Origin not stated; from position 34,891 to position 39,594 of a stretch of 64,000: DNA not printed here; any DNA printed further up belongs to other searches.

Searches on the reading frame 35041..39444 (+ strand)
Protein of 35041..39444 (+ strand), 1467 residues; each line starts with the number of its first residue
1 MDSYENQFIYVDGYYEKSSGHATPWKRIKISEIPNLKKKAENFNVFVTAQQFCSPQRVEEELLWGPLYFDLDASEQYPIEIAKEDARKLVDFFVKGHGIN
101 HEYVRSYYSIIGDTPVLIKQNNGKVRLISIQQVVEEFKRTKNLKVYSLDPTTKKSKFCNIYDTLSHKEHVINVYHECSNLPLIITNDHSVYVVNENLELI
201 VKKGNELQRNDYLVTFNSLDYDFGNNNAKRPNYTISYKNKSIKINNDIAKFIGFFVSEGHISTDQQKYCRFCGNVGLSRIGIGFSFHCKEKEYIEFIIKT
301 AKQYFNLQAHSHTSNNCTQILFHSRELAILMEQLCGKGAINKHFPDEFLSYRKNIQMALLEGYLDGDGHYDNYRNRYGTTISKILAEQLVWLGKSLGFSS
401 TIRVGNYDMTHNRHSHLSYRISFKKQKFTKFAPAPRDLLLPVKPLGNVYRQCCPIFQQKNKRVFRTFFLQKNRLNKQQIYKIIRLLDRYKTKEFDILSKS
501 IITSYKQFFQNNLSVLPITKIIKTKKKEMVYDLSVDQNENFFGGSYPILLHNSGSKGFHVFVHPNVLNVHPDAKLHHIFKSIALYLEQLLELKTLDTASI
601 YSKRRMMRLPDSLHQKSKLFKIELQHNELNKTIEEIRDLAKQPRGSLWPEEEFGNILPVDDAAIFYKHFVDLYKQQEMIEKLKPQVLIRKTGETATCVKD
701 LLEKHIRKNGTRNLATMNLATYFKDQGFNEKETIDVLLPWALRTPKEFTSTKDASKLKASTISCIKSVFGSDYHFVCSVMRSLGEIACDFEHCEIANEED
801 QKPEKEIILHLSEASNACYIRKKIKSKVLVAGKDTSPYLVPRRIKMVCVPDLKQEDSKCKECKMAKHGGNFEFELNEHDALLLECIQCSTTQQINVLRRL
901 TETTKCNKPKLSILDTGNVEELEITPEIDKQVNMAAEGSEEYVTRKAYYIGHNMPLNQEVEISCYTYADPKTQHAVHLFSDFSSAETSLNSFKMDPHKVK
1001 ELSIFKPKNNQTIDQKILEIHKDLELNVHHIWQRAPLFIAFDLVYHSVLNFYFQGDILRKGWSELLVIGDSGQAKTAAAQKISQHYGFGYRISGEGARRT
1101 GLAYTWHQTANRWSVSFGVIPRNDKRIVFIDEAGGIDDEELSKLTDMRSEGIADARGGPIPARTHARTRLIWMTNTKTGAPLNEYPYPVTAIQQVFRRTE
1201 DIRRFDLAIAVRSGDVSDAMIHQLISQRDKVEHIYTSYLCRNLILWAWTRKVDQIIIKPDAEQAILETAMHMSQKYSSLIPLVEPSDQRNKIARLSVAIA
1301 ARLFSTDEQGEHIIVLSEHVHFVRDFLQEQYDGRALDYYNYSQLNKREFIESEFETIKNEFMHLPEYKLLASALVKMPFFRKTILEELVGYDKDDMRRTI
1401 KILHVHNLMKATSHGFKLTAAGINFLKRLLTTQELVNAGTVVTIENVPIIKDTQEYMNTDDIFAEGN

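Call 8: search_dna_similar(query=window:35041-39444:+, collection=phages, mode=protein, max_rows=15)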
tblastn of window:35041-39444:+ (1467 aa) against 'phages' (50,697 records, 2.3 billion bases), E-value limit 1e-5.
Records with a match: 72; places in all: 72; records where one place covers at least 80% of the query: 0.
Best place of each record, by identity: <60% 72.
By first word of the organism name: Microbacterium 36; Bacillus 14; Thermus 10; Tenacibaculum 3; Caudoviricetes 2; Arthrobacter 2; Paenibacillus 2; Weizmannia 1; Moorella 1; Eggerthella 1.
By host as written in the record: Microbacterium foliorum NRRL B-24224 25; Microbacterium foliorum NRRL B-24224 SEA 11; Thermus thermophilus 5; Thermus thermophilus HB8 4; Bacillus cereus 3; Tenacibaculum maritimum 3; Bacillus bogoriensis 2; - 2; and 14 more.
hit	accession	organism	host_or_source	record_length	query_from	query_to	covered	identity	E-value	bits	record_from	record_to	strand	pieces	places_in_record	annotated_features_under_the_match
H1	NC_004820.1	Bacillus phage phBC6A51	Bacillus cereus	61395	6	1419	67%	32.5%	4e-113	480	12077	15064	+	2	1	MCM domain family protein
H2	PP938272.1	Bacillus phage PHBA67-T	Bacillus cereus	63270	6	1419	67%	32.4%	1e-112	478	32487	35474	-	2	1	hypothetical protein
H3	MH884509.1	Bacillus phage vB_BboS-125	Bacillus bogoriensis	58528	8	1419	65%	31.5%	7e-110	459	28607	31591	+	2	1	DNA primase small subunit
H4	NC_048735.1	Bacillus phage vB_BboS-125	Bacillus bogoriensis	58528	8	1419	65%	31.5%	7e-110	459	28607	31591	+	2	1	DNA primase small subunit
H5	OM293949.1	Weizmannia phage Youna2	Weizmannia coagulans KACC 15983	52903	798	1409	42%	31.6%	1e-78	294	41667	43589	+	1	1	DNA primase small subunit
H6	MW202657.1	Caudoviricetes sp.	Manatee Spring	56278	798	1432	43%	28.4%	1e-67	259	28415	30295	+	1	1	DNA directed DNA polymerase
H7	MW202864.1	Caudoviricetes sp.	Manatee Spring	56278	798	1432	43%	28.4%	1e-67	259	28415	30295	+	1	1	DNA directed DNA polymerase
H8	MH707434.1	Bacillus phage BSP19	Bacillus subtilis KACC 17797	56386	809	1347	37%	32.9%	6e-82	305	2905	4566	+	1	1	putative DNA primase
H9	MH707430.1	Bacillus phage BSP7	Bacillus subtilis ATCC 21336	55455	809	1347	37%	32.9%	7e-82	305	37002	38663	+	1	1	putative DNA primase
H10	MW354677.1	Bacillus phage BSTP10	Bacillus subtilis KCCM12150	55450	809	1347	37%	32.9%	8e-82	305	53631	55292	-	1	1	DNA primase/helicase; BSTP10_001; circularly permutated genome; the ...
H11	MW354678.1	Bacillus phage BSTP12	Bacillus subtilis BSC16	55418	809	1347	37%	32.9%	8e-82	305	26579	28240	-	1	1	BSTP12_050: DNA primase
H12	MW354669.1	Bacillus phage BSTP5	Bacillus subtilis BSC21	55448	809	1347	37%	32.9%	8e-82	305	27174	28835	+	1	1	DNA primase small subunit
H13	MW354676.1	Bacillus phage BSTP8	Bacillus subtilis KCCM12150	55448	809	1347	37%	32.9%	8e-82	305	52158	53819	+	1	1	BSTP8_078: DNA primase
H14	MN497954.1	Microbacterium phage Hiddenleaf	Microbacterium foliorum NRRL B-24224 SEA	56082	822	1415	40%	29.5%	8e-65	250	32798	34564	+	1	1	48: DNA primase/helicase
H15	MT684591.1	Microbacterium phage Chivey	Microbacterium foliorum NRRL B-24224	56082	822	1415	40%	29.5%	8e-65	250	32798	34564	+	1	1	47: DNA primase/helicase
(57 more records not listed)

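Call 9: search_protein_families(library=pfam, proteins=[window:35041-39444:+], max_evalue=0.01)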
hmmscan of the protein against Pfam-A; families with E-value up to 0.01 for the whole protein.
window:35041-39444:+ (1467 aa): 3 families
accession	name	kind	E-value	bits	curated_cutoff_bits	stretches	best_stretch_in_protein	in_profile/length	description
PF14890.11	Intein_splicing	-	1.4e-12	48.1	35.8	1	128-552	10-155/155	Intein splicing domain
PF00493.29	MCM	-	1.3e-08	34.6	23.3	1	1060-1213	55-206/224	MCM P-loop domain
PF14528.11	LAGLIDADG_3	-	1.5e-06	28.8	22.5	1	356-409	3-62/82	LAGLIDADG-like domain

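Call 10: search_protein_families(library=phrogs, proteins=[window:35041-39444:+], max_evalue=0.001)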
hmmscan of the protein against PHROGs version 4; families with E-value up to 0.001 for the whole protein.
window:35041-39444:+ (1467 aa): 3 families
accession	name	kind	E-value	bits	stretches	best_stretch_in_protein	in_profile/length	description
phrog_18685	-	unknown function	9.1e-167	557.8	2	550-1420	108-1005/1028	-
phrog_16345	-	DNA, RNA and nucleotide metabolism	5.5e-38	131.6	1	545-803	99-345/972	primase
phrog_10371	-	DNA, RNA and nucleotide metabolism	2.6e-10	40.2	1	1059-1313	323-583/683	DNA helicase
